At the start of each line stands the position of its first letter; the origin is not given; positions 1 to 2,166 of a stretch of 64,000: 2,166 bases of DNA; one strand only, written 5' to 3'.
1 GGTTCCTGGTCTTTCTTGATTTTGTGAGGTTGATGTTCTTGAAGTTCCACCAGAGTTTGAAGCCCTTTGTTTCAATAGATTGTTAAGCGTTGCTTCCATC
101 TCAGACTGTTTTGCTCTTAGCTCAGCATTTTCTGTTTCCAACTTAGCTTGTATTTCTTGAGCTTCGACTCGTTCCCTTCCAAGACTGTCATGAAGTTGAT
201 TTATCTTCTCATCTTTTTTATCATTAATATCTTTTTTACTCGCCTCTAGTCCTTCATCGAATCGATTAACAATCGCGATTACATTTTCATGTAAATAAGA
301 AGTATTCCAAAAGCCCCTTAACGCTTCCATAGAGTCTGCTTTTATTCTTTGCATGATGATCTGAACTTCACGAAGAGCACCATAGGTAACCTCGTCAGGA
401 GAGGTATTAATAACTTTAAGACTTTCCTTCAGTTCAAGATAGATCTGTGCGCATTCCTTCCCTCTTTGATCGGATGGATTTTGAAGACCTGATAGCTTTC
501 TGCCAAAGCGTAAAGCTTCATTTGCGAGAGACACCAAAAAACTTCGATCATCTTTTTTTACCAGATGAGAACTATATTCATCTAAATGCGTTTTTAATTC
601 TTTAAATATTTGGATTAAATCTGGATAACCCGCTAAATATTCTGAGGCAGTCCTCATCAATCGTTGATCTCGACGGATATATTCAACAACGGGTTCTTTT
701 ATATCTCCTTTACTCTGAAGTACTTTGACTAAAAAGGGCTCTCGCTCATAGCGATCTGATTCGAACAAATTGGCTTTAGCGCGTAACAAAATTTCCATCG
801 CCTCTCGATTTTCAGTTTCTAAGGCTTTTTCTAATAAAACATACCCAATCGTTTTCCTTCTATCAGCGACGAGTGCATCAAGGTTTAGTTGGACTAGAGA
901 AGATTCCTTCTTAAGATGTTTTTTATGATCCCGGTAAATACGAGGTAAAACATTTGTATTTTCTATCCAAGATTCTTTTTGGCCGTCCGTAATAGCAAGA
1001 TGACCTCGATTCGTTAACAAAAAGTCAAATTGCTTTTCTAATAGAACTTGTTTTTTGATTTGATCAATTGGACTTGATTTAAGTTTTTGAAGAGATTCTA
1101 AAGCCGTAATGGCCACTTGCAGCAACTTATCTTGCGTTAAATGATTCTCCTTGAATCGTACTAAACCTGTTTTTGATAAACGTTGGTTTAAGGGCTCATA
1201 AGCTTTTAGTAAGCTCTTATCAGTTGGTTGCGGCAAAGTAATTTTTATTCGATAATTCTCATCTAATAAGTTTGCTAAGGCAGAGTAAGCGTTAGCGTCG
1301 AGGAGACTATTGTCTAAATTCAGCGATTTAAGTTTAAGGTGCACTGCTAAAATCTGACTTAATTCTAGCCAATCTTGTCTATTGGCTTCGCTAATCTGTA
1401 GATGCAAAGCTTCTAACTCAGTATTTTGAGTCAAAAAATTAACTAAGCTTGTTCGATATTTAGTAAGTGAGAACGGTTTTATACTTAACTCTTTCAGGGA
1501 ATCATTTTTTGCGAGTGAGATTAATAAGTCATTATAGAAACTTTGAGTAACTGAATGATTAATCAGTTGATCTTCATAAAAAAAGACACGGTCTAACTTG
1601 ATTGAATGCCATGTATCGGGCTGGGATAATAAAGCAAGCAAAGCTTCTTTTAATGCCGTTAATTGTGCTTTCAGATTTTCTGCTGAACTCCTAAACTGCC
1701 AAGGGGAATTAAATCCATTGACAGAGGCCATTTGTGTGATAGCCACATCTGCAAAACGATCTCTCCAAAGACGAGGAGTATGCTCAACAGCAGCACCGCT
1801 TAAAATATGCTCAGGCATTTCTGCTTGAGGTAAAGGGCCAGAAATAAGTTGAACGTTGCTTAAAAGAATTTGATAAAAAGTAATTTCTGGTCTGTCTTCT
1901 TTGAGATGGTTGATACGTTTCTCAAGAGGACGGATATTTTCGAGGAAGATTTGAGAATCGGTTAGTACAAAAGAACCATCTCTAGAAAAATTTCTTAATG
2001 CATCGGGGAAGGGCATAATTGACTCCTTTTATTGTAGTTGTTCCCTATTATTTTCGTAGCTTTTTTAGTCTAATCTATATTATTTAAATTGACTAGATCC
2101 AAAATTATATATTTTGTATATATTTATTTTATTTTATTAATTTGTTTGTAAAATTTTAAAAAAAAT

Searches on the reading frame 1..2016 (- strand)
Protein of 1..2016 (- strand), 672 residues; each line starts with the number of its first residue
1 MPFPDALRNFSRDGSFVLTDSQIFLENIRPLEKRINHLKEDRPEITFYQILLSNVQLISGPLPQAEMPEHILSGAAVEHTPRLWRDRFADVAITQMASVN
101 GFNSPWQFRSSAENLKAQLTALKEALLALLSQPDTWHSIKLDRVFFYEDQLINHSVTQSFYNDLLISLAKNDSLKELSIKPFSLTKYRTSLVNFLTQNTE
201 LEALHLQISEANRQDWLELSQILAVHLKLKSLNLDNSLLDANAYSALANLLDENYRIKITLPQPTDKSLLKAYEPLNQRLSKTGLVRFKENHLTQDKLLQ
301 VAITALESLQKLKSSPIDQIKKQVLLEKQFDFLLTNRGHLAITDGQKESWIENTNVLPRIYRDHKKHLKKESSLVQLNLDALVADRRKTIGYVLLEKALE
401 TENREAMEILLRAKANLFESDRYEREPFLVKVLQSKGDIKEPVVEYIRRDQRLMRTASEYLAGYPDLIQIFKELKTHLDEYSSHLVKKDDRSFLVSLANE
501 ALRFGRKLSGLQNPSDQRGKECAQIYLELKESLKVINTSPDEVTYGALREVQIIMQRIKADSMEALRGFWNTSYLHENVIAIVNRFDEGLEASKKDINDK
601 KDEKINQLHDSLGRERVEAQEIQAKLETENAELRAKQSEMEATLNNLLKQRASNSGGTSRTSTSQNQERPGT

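Call 12: search_protein_families(library=pfam, proteins=[window:1-2016:-], max_evalue=0.01)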
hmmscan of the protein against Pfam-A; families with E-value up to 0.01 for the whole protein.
window:1-2016:- (672 aa): 0 families

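Call 14: find_homologous_proteins(query=window:1-2016:-)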
Query window:1-2016:- (672 aa): 33 proteins with E <= 0.001 among 8000 candidates.
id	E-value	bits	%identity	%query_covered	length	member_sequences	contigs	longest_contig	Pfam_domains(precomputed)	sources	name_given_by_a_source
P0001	0.0e+0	1459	100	100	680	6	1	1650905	-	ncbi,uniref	ncbi:hypothetical protein [Rickettsiella endosymbiont of Miltochrista miniata]|uniref:hypothetical p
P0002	2.3e-287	973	68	100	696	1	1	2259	-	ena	-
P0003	1.7e-266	904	65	99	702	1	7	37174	-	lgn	-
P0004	1.1e-265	901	65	100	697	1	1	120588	-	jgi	jgi:hypothetical protein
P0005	3.0e-235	801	59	100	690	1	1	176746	-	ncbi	-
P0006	1.3e-230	785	59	100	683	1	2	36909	-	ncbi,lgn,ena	-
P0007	2.5e-223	761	57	100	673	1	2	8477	-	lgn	-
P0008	7.6e-221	753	57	100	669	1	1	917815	-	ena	-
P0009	9.6e-213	726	54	100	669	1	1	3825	-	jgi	-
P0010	8.7e-211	720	53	100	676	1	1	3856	-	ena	-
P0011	8.7e-197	674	52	96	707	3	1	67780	-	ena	-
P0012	1.6e-190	653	55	87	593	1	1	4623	-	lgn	-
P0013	2.6e-189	649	49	97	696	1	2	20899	-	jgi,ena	-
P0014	1.5e-178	613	50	67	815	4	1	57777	-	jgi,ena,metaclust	metaclust:\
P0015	5.0e-178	612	47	100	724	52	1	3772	-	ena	-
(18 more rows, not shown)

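Call 15: find_encoding_contigs(protein=P0001, flank=10000, max_places=4)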
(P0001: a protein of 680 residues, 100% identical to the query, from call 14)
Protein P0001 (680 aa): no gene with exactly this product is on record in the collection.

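Call 16: find_encoding_contigs(protein=P0005, flank=10000, max_places=3)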
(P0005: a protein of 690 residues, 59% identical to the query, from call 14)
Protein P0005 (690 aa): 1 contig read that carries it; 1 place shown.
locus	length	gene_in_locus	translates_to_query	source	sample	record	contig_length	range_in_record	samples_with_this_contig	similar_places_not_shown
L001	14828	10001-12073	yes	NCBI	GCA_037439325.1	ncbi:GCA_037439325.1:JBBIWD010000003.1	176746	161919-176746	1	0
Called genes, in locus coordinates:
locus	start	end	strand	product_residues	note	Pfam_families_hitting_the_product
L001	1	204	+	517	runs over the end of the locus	PF01676:Metalloenzyme, PF06415:iPGM_N, PF01663:Phosphodiest (weak)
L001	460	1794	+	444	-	PF22694:CtpB_N-like (weak), PF00595:PDZ, PF13180:PDZ_2, PF17820:PDZ_6, PF03572:Peptidase_S41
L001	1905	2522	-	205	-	-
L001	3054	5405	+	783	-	PF08267:Meth_synt_1, PF01717:Meth_synt_2, PF08267:Meth_synt_1 (weak)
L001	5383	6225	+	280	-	PF02219:MTHFR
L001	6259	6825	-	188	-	PF00011:HSP20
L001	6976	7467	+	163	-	PF10517:DM13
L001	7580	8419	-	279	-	PF01223:Endonuclease_NS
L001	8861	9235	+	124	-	PF12796:Ank_2 (weak), PF00023:Ank (weak)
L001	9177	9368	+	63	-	-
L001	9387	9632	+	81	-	-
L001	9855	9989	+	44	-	-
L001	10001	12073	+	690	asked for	-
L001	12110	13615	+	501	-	-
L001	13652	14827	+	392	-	?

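Call 17: find_encoding_contigs(protein=P0008, flank=10000, max_places=3)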
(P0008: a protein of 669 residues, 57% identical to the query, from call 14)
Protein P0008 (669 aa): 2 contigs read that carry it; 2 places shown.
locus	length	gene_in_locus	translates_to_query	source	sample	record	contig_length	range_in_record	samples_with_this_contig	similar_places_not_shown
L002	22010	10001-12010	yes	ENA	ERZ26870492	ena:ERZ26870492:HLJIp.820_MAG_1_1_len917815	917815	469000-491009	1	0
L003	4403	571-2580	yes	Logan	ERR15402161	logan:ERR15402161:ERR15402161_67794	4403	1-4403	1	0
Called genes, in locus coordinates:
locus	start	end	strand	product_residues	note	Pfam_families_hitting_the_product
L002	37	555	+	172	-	PF02600:DsbB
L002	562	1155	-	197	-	PF02325:CCB3_YggT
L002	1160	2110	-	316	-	PF02016:Peptidase_S66, PF17676:Peptidase_S66C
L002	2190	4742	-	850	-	PF02518:HATPase_c, PF00204:DNA_gyraseB, PF01751:Toprim, PF21249:GyrB_hook, PF18053:GyrB_insert, PF00986:DNA_gyraseB_C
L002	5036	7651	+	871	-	PF01411:tRNA-synt_2c, PF07973:tRNA_SAD, PF02272:DHHA1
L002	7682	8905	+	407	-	PF00696:AA_kinase, PF01842:ACT (faint), PF13840:ACT_7, PF22468:ACT_9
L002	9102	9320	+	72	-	PF02599:CsrA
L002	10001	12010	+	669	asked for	-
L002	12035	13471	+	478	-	-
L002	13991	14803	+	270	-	PF02735:Ku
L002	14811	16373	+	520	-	PF13298:LigD_N, PF01068:DNA_ligase_A_M, PF09414:RNA_ligase (weak), PF04679:DNA_ligase_A_C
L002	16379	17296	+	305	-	PF21686:LigD_Prim-Pol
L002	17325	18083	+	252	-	PF13489:Methyltransf_23 (weak), PF08241:Methyltransf_11, PF08242:Methyltransf_12 (weak), PF13649:Methyltransf_25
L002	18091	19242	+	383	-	PF04055:Radical_SAM, PF06969:HemN_C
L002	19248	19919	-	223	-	PF02390:Methyltransf_4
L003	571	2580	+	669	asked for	-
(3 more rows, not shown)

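Call 74: search_solved_structures(query=window:1-2016:-, max_evalue=1)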
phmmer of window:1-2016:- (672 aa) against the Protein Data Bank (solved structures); distinct sequences matched with E-value up to 1: 13.
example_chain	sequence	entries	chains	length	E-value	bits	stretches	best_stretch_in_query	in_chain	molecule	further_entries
8xxp_E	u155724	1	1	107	0.041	15.7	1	274-348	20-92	C147L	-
8xx4_E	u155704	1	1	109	0.043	15.6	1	274-348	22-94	RNA polymerase subunit 6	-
8xy6_E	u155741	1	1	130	0.053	15.3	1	273-348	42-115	C147L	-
8xx5_E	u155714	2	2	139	0.062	15.1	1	273-348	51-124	C147L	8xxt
8y0e_E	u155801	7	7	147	0.069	14.9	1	273-348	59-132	C147L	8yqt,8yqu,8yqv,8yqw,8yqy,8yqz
8q3b_F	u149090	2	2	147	0.083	14.7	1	274-348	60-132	DNA-directed RNA polymerase RPB6 homolog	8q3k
2xeh_A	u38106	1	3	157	0.16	13.7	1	374-442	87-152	NI3C MUT6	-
1x8y_A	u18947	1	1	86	0.17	13.6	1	601-641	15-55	Lamin A/C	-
3v5b_A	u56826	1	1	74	0.19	13.5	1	601-641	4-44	Prelamin-A/C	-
9irv_A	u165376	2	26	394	0.23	13.2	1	383-521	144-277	DARPin | Designed ankyrin repeat proteins,Ferritin heavy chain, N-terminally processed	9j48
3v4q_A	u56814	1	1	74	0.29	12.9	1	601-641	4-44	Prelamin-A/C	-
2xee_A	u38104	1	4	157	0.38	12.5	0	367-441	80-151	NI3C DARPIN MUTANT5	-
3v4w_A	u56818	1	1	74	0.59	11.8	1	601-641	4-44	Prelamin-A/C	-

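Call 78: find_encoding_contigs(protein=P0004, flank=10000, max_places=2)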
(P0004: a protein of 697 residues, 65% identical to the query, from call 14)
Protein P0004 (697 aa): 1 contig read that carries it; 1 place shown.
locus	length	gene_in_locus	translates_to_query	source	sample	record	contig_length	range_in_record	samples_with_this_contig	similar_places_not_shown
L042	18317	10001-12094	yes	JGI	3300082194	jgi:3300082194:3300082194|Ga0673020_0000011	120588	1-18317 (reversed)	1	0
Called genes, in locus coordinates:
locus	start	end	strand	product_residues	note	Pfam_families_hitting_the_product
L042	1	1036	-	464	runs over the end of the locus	PF10396:TrmE_N, PF12631:MnmE_helical, PF00071:Ras (weak), PF01926:MMR_HSR1, PF02421:FeoB_N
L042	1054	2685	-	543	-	PF14849:YidC_periplas, PF02096:60KD_IMP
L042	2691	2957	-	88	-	PF01809:YidD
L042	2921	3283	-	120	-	PF00825:Ribonuclease_P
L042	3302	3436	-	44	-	PF00468:Ribosomal_L34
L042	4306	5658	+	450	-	PF11638:DnaA_N, PF00004:AAA (faint), PF01695:IstB_IS21 (weak), PF00308:Bac_DnaA, PF08299:Bac_DnaA_C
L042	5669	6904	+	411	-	PF00712:DNA_pol3_beta, PF02767:DNA_pol3_beta_2, PF02768:DNA_pol3_beta_3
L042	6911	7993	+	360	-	PF02463:SMC_N, PF13175:AAA_15, PF13476:AAA_23, PF13514:AAA_27 (weak), PF13304:AAA_21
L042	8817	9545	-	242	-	PF17773:UPF0176_N, PF00581:Rhodanese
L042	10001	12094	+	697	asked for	-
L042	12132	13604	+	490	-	-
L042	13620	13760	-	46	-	-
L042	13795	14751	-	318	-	-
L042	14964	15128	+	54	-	-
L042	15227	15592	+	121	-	PF07798:CCDC90-like (faint)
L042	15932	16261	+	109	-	-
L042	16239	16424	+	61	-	-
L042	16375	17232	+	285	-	PF12684:DUF3799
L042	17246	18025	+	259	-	-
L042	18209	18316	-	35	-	?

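Call 79: find_encoding_contigs(protein=P0003, flank=10000, max_places=3)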
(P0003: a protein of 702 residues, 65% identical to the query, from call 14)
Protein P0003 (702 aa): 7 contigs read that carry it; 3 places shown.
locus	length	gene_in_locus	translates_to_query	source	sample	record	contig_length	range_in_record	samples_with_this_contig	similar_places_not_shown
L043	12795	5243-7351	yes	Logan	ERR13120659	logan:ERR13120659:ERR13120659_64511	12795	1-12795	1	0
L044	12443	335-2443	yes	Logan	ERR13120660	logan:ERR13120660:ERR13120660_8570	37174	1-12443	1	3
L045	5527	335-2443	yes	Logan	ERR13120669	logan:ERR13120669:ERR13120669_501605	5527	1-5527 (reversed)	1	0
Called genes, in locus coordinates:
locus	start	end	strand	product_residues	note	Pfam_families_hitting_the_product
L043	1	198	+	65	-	?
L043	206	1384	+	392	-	PF00083:Sugar_tr (weak), PF07690:MFS_1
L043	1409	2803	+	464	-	-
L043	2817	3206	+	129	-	PF04138:GtrA_DPMS_TM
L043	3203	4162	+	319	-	PF13641:Glyco_tranf_2_3 (weak), PF00535:Glycos_transf_2, PF10111:Glyco_tranf_2_2 (weak)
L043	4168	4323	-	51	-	-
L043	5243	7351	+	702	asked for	-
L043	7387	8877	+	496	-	-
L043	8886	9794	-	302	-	-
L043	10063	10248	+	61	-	PF20605:Antitox_RHH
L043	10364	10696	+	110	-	-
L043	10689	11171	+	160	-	-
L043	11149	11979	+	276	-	PF12684:DUF3799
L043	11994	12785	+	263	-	-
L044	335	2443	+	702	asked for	-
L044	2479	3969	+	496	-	-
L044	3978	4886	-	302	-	-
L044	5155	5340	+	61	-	PF20605:Antitox_RHH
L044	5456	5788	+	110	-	-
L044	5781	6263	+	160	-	-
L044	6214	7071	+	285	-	PF12684:DUF3799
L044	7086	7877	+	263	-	-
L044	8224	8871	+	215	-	-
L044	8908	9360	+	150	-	-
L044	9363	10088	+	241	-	-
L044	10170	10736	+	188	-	PF23198:PDE8A_N (weak), PF00072:Response_reg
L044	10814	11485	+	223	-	PF00072:Response_reg, PF00486:Trans_reg_C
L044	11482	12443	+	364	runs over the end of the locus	PF07690:MFS_1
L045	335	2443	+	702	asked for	-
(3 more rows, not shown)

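Call 83: list_cluster_members(proteins=[P0034, P0036, P0037, P0038, P0039, P0041, P0043, P0044, P0052, P0001])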
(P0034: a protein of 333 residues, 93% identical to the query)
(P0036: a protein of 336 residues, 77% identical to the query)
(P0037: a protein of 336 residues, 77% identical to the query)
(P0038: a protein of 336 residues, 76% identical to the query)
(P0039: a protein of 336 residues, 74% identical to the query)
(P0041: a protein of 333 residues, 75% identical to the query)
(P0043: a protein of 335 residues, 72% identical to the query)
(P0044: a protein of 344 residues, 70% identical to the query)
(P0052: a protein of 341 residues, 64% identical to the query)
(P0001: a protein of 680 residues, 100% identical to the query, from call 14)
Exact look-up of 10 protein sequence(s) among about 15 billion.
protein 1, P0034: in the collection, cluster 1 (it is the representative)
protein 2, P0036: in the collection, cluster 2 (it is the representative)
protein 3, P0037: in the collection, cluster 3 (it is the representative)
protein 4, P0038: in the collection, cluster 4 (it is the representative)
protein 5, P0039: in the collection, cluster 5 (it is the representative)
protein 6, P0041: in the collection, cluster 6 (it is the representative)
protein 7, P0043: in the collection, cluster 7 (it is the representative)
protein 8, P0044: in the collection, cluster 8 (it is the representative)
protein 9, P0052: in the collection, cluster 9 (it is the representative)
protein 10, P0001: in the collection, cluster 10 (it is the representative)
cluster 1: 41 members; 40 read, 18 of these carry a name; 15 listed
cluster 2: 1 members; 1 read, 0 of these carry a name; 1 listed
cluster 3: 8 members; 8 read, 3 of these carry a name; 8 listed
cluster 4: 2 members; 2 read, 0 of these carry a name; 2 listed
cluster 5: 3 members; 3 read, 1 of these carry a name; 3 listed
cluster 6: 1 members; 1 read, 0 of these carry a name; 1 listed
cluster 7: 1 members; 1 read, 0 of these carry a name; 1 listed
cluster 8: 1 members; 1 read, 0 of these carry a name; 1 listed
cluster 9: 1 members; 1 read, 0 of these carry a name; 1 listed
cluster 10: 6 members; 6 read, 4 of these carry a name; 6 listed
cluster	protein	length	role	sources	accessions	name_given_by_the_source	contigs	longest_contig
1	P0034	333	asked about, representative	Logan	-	-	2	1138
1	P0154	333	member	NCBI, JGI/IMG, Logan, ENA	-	integrase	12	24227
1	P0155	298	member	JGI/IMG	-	integrase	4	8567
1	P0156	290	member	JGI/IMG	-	integrase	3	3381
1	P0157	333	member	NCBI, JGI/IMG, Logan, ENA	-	integrase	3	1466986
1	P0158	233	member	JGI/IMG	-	integrase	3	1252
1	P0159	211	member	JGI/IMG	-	integrase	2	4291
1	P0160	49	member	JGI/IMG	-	hypothetical protein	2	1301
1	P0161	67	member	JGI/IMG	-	integrase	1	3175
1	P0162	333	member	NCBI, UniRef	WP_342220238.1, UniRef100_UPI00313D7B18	site-specific integrase [Rickettsiella endosymbiont of Miltochrista miniata] | tyrosine-type recombinase/integrase n=1 Tax=Rickettsiella endosymbiont of Miltochrista ...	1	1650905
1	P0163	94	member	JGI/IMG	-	integrase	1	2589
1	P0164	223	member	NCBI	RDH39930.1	MAG: site-specific integrase, partial [Candidatus Aquirickettsiella gammari]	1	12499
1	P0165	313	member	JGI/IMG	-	integrase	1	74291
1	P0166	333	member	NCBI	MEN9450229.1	MAG: putative phage integrase [Pseudomonadota bacterium]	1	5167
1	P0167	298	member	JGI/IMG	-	integrase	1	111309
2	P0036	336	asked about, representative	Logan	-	-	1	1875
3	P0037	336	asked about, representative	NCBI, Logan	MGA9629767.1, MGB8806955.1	MAG: site-specific integrase [Candidatus Rickettsiella isopodorum]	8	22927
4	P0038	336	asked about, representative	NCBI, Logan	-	-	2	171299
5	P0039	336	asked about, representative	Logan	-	-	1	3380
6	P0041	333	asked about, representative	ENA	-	-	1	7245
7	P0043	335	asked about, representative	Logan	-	-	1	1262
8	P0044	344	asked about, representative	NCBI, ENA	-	-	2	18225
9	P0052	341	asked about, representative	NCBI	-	-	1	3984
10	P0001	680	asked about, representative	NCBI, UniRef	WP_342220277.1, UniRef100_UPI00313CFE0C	hypothetical protein [Rickettsiella endosymbiont of Miltochrista miniata] | hypothetical protein n=1 Tax=Rickettsiella endosymbiont of Miltochrista miniata ...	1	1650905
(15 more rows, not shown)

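Call 86: find_homologous_proteins(query=L043:7387-8874:+, max_evalue=1e-20)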
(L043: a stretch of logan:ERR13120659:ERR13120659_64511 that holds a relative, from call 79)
Query L043:7387-8874:+ (496 aa): 71 proteins with E <= 1e-20 among 7253 candidates.
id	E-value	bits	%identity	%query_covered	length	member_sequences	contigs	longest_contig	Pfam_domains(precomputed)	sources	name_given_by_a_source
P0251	0.0e+0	1079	100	97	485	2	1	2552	-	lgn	-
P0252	5.0e-254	862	79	100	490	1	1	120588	-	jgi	jgi:hypothetical protein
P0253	4.6e-213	726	68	95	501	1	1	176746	-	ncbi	-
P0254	3.4e-209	714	66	100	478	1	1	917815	-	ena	-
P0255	1.3e-203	695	65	100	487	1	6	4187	-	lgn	-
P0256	9.1e-181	620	59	100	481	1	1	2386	-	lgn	-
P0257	1.9e-178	612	58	100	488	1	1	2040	-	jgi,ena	-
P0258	3.6e-178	611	61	95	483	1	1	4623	-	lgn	-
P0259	1.1e-176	606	56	100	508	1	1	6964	-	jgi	jgi:hypothetical protein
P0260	4.2e-170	585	58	100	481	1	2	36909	-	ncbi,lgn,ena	-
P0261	2.0e-168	579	57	94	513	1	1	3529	-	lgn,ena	-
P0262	6.4e-164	564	55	96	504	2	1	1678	-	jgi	-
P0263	2.3e-159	549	54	96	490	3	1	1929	-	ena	-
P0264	2.3e-158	546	54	98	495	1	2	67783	-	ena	-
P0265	3.4e-158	546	52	100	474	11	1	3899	-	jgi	jgi:hypothetical protein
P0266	7.4e-155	535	52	100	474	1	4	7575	-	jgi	jgi:hypothetical protein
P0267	3.3e-154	532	52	100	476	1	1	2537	-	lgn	-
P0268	3.5e-152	526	53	96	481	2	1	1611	-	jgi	jgi:hypothetical protein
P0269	2.2e-146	507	53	93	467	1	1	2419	-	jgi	jgi:hypothetical protein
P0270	7.0e-146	505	53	93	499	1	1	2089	-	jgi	jgi:hypothetical protein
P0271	2.6e-144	500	52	95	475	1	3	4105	-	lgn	-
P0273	1.4e-140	487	49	100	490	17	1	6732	-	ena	-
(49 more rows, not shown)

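Call 87: list_cluster_members(proteins=[P0265, P0266, P0267, P0268, P0269, P0270, P0271, P0262, P0263, P0273])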
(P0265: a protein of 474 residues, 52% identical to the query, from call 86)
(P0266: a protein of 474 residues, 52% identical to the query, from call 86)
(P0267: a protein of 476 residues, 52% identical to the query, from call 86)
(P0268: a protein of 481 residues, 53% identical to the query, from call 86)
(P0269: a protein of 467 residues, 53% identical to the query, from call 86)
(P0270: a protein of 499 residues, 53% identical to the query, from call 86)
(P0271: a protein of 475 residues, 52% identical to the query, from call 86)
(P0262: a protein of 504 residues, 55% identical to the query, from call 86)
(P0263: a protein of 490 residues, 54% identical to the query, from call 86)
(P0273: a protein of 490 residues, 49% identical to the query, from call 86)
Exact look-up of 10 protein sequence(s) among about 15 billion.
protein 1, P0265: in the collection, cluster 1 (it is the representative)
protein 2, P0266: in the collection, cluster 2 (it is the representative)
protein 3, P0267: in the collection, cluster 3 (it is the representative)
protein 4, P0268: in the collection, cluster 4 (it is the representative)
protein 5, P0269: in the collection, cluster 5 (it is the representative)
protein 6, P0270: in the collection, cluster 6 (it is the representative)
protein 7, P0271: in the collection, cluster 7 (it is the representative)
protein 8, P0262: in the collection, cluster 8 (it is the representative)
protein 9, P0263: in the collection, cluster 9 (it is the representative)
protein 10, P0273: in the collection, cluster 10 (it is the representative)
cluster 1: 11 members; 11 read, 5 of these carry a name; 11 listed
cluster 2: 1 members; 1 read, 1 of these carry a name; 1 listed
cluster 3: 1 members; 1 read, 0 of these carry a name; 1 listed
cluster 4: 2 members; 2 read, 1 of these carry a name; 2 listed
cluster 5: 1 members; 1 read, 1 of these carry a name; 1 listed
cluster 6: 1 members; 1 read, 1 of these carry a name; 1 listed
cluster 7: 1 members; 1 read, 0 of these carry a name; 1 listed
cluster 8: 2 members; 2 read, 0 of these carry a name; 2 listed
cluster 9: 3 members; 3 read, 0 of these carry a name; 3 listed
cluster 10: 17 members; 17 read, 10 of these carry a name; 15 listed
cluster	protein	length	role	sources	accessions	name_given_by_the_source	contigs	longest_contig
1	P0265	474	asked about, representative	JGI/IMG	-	hypothetical protein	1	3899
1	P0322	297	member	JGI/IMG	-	hypothetical protein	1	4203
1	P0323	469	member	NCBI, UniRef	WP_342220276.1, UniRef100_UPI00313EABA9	hypothetical protein [Rickettsiella endosymbiont of Miltochrista miniata] | hypothetical protein n=1 Tax=Rickettsiella endosymbiont of Miltochrista miniata ...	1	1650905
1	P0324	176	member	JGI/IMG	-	hypothetical protein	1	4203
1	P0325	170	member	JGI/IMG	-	septal ring factor EnvC (AmiA/AmiB activator)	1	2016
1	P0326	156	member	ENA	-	-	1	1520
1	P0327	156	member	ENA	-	-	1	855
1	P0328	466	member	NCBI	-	-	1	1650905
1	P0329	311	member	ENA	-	-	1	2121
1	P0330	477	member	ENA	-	-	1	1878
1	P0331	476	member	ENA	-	-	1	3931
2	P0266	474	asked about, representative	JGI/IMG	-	hypothetical protein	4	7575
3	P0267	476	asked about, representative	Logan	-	-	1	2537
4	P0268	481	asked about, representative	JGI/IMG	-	hypothetical protein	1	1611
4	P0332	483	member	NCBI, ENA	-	-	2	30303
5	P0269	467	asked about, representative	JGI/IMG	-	hypothetical protein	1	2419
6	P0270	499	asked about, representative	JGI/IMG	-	hypothetical protein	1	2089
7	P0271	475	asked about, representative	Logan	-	-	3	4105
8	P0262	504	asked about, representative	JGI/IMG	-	-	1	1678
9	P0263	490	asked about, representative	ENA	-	-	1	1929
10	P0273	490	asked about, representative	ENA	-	-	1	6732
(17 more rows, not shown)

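Call 110: search_protein_families(library=pfam, proteins=[P0323], max_evalue=0.01)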
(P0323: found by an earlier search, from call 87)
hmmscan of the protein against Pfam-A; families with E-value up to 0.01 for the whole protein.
P0323 (469 aa): 1 family
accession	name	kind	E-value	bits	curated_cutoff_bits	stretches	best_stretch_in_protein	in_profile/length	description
PF03961.19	FapA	-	0.00018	21.7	31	1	369-460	142-234/272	Flagellar Assembly Protein A beta solenoid domain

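Call 112: search_protein_families(library=pfam, proteins=[L043:8886-9794:-, L043:11149-11979:+, L043:11994-12785:+, L044:8224-8871:+, L044:8908-9360:+, L044:9363-10088:+], max_evalue=0.01)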
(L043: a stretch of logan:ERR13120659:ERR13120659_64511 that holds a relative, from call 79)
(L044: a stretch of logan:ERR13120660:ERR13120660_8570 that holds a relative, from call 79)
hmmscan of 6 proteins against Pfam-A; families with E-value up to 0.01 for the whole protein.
L043:8886-9794:- (302 aa): 0 families

L043:11149-11979:+ (276 aa): 2 families
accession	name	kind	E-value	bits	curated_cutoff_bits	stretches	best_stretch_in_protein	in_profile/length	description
PF12684.13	DUF3799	-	3.3e-37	128.9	26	1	30-264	1-224/233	PDDEXK-like domain of unknown function (DUF3799)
PF12705.13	PDDEXK_1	-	0.0042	17.5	22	1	29-251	2-224/247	PD-(D/E)XK nuclease superfamily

L043:11994-12785:+ (263 aa): 0 families

L044:8224-8871:+ (215 aa): 1 family
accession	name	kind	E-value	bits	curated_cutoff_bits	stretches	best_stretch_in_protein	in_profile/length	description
PF00196.25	GerE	-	9.9e-05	22.3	23.5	1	130-182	2-54/57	Bacterial regulatory proteins, luxR family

L044:8908-9360:+ (150 aa): 0 families

L044:9363-10088:+ (241 aa): 0 families
